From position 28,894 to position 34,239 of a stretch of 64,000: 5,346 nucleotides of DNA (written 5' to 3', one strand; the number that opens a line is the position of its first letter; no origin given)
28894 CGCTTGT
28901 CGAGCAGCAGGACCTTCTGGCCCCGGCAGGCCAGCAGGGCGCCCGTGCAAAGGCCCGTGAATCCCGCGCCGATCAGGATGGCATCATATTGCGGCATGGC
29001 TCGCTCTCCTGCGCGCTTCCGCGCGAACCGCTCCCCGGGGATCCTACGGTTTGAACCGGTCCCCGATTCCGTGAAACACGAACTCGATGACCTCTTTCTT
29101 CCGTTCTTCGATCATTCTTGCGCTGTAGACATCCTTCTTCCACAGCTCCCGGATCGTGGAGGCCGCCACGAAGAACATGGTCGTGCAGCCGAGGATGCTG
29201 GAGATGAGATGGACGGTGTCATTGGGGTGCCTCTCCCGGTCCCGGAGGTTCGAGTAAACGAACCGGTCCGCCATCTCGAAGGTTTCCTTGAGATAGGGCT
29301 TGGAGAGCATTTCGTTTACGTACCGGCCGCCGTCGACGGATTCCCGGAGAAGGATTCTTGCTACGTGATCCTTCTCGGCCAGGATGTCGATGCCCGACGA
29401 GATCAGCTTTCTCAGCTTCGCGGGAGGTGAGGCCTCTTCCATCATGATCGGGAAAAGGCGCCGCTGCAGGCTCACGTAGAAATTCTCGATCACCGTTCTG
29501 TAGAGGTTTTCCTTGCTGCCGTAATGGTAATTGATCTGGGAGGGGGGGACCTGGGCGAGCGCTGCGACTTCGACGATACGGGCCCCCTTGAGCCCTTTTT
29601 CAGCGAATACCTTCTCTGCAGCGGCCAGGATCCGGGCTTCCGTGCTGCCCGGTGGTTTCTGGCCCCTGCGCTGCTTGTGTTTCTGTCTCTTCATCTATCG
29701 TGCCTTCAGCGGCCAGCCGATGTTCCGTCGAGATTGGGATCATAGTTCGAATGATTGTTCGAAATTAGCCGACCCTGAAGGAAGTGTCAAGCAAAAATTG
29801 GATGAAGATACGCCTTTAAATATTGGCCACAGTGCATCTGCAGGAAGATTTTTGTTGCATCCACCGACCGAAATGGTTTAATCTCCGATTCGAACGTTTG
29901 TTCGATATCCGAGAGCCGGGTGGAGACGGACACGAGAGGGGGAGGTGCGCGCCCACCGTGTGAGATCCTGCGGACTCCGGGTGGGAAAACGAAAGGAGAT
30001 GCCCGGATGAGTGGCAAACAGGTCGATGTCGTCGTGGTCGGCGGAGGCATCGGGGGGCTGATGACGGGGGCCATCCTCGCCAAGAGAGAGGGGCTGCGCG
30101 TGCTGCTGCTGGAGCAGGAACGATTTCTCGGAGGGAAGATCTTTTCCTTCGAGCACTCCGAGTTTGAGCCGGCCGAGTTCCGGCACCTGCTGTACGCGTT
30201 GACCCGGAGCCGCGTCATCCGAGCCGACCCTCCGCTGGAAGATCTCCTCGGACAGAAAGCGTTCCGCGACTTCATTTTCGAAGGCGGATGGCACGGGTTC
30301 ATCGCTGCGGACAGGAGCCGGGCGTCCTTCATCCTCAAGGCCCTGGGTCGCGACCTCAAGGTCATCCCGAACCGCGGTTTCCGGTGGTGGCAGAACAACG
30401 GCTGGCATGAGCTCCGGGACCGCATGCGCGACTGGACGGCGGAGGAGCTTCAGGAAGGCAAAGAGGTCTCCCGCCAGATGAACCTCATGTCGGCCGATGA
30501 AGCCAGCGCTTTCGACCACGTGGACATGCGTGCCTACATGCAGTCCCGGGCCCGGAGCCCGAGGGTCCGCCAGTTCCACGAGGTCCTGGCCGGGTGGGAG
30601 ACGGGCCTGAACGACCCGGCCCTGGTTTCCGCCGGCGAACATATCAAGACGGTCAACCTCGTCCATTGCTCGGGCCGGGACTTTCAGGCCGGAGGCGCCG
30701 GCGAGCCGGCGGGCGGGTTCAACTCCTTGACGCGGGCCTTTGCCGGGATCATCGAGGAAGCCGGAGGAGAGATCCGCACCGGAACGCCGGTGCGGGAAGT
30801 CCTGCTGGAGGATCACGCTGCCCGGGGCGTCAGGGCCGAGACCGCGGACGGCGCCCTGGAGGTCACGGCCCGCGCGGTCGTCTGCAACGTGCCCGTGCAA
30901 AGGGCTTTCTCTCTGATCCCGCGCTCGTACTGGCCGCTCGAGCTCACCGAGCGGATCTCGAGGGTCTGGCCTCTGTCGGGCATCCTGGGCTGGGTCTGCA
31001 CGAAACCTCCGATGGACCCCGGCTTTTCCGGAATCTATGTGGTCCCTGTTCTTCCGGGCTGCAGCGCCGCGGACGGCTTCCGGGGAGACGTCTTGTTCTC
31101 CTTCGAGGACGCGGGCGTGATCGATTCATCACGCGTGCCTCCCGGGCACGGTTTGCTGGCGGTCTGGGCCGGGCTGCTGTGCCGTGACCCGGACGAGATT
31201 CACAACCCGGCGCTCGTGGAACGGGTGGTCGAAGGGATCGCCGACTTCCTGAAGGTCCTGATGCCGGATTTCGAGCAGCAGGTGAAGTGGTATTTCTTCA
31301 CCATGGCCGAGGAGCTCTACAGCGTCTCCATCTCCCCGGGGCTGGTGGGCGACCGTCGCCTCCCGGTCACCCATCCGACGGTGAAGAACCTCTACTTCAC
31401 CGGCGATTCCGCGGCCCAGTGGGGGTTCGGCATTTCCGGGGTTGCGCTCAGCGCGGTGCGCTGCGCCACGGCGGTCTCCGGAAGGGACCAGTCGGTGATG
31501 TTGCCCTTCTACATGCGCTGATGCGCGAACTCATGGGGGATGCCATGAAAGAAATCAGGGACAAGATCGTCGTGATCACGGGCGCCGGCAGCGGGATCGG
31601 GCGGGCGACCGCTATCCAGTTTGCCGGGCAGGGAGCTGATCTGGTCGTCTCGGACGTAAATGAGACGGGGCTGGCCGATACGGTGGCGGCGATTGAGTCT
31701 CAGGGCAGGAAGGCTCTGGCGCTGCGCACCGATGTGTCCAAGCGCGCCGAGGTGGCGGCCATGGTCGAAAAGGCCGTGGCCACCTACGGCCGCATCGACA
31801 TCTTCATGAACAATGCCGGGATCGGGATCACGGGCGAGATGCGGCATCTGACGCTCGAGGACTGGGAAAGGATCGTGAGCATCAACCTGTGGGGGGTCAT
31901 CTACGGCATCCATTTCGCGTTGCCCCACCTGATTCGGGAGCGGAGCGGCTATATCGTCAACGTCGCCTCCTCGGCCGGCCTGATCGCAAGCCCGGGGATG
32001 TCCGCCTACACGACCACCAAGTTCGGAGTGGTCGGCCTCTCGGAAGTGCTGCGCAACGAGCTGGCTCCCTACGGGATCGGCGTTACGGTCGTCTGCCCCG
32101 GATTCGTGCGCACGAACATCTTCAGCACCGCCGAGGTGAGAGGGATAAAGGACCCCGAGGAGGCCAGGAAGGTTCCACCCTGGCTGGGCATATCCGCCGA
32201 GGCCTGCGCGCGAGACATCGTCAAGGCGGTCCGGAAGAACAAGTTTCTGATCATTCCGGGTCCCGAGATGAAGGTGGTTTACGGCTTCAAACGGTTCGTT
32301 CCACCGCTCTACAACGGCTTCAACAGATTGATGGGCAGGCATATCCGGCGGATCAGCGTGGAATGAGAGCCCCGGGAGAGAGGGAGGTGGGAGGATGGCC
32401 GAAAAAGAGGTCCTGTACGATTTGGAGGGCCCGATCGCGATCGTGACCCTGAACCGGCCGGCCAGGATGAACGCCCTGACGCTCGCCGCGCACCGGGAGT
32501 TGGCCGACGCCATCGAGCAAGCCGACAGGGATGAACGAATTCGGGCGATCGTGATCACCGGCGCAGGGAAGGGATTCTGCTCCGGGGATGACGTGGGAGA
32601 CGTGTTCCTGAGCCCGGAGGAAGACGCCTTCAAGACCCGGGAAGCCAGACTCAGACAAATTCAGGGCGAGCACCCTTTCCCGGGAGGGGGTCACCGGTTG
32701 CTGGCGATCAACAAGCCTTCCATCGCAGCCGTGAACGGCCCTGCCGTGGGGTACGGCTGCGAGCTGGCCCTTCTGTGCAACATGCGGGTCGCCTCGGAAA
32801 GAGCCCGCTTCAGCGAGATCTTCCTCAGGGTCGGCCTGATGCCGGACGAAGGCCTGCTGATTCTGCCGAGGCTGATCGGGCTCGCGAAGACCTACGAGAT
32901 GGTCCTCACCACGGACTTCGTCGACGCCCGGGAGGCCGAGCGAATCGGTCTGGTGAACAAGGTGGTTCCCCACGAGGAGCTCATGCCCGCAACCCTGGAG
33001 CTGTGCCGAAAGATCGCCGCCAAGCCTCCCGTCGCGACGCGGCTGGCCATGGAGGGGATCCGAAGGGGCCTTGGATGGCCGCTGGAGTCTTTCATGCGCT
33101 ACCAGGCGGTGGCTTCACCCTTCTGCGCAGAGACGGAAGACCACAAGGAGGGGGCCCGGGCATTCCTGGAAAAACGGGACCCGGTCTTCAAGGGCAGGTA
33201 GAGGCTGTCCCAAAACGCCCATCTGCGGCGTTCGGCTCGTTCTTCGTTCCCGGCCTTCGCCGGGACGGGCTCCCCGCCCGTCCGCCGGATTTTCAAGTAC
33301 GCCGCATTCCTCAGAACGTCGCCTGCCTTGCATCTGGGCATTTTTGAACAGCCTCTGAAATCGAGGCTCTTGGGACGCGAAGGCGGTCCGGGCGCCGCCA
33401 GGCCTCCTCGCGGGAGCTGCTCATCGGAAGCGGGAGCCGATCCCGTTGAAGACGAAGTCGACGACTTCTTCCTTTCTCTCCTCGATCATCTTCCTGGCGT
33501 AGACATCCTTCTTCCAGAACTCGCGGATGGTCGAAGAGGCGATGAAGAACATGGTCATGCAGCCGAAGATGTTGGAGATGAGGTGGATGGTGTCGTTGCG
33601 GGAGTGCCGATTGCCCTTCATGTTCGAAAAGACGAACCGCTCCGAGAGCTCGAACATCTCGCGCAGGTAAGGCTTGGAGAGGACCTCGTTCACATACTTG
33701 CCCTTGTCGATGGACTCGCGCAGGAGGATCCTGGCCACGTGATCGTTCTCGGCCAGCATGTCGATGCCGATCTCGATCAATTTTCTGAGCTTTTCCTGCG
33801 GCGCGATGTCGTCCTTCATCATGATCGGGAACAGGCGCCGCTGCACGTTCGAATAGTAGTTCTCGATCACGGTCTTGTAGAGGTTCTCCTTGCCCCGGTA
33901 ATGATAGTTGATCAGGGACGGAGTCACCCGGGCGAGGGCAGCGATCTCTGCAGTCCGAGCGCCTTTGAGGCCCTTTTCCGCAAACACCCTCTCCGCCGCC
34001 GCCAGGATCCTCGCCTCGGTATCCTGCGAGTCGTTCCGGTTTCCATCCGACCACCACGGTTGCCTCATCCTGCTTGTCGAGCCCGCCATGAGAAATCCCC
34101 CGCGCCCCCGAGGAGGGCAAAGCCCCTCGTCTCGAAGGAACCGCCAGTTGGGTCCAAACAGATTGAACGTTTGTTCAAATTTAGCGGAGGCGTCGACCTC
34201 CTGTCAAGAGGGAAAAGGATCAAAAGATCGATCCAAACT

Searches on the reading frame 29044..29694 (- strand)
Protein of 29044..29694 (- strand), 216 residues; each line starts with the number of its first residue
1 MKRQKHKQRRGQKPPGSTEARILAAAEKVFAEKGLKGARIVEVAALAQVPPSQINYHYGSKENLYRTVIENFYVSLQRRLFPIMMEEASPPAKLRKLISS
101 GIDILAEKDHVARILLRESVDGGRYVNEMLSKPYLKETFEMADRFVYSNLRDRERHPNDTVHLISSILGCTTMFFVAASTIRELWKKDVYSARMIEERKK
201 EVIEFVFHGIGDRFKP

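Call 63: search_protein_families(library=ncbifam, proteins=[window:29044-29694:-], max_evalue=0.000001)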
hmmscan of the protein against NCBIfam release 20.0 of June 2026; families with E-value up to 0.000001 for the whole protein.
window:29044-29694:- (216 aa): 5 families
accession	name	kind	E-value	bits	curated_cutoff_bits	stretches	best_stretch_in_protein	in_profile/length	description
NF037937.1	septum_RefZ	equivalog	7.5e-17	61.8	180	1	21-205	3-189/195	forespore capture DNA-binding protein RefZ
TIGR03613.1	RutR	equivalog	1.5e-15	57.6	368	1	19-211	10-200/202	pyrimidine utilization regulatory protein R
NF053516.1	TranRepPrsAVib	equivalog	2e-11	44.1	300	1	17-76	6-65/208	TetR family transcriptional repressor PsrA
NF011584.0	PRK15008.1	equivalog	1.6e-09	37.9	230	1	13-183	14-182/212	HTH-type transcriptional regulator RutR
NF041196.1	ScbR_bind_reg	equivalog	3.6e-09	37.1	150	1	17-98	6-87/191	ScbR family autoregulator-binding transcription factor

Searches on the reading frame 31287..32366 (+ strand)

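Call 63: search_protein_families(library=ncbifam, proteins=[window:31287-32366:+], max_evalue=0.000001)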
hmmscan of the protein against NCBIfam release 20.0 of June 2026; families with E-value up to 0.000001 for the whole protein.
window:31287-32366:+ (359 aa): 213 families (the best 25 are shown)
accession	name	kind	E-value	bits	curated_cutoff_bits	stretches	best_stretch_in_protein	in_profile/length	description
NF004514.1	PRK05855.1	equivalog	8.2e-75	252.5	455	1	77-346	298-574/578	SDR family oxidoreductase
NF005881.0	PRK07832.1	equivalog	1.8e-72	243.9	296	1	87-356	4-279/287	SDR family oxidoreductase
NF004196.0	PRK05650.1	equivalog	7.4e-68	228.6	297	1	93-348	3-258/272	SDR family oxidoreductase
NF004825.0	PRK06181.1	equivalog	3e-64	216.9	215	1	87-344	1-257/268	SDR family oxidoreductase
NF004843.0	PRK06194.1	equivalog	2.1e-56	191.4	308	1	87-291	1-208/295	hypothetical protein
NF005495.0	PRK07109.1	subfamily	6.1e-56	190.1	264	1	87-347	3-260/334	SDR family oxidoreductase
NF005878.0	PRK07825.1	subfamily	6.8e-56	189.6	287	1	86-341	3-243/278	short chain dehydrogenase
NF004818.0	PRK06172.1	equivalog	4.5e-55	186.7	336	1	87-284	2-200/253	SDR family oxidoreductase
NF009093.0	PRK12429.1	subfamily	1.1e-54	185.5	258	1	90-279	3-192/259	3-hydroxybutyrate dehydrogenase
NF006123.0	PRK08267.1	equivalog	1.1e-52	178.9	261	1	93-342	3-248/261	SDR family oxidoreductase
NF004791.0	PRK06138.1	equivalog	1.3e-51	175.3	312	1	89-294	2-205/252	SDR family oxidoreductase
NF004198.0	PRK05653.1-3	equivalog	1.8e-51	175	296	1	88-281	3-196/248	3-oxoacyl-ACP reductase FabG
NF052558.1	MBtsdlDhBudC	equivalog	4.7e-51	173.8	270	1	91-281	2-189/250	meso-2,3-butanediol dehydrogenase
TIGR01963.1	PHB_DH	subfamily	8.1e-51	172.7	307.05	1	93-280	2-189/255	3-hydroxybutyrate dehydrogenase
NF005559.1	PRK07231.1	subfamily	1.2e-50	172.3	215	1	90-296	2-206/249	glucose 1-dehydrogenase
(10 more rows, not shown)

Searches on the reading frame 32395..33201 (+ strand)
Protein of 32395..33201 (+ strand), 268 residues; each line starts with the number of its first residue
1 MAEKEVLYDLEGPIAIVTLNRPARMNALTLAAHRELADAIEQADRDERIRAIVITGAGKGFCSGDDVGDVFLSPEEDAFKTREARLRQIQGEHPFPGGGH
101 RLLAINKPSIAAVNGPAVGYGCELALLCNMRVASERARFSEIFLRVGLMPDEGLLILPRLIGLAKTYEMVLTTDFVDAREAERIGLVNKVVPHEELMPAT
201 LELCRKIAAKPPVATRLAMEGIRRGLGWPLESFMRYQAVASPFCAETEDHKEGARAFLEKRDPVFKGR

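Call 17: search_protein_families(library=pfam, proteins=[window:32395-33201:+], max_evalue=0.001)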
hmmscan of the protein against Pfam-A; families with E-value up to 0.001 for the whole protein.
window:32395-33201:+ (268 aa): 2 families
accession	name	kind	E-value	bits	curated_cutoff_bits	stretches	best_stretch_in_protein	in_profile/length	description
PF00378.25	ECH_1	-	6.2e-55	186.7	27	1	13-267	5-250/251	Enoyl-CoA hydratase/isomerase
PF16113.10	ECH_2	-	6e-30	105.3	27.2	1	15-199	2-180/335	Enoyl-CoA hydratase/isomerase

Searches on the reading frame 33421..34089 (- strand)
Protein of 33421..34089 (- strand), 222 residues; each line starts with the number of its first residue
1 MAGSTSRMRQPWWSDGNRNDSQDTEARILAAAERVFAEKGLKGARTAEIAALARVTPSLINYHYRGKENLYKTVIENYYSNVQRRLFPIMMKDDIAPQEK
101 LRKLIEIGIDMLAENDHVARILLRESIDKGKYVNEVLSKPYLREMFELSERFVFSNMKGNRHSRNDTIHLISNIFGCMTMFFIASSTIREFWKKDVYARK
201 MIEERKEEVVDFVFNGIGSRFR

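Call 17: search_protein_families(library=pfam, proteins=[window:33421-34089:-], max_evalue=0.001)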
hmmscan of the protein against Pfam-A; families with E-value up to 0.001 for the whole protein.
window:33421-34089:- (222 aa): 3 families
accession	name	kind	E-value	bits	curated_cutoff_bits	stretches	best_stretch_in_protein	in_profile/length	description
PF00440.29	TetR_N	-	2.6e-11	43.5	24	1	28-72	1-45/47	Bacterial regulatory proteins, tetR family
PF17938.6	TetR_C_29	-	1.5e-07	32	26.2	1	97-213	1-119/119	Tetracyclin repressor-like, C-terminal domain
PF08362.16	TetR_C_3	-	0.00066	20.1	25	0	91-219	15-142/143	YcdC-like protein, C-terminal region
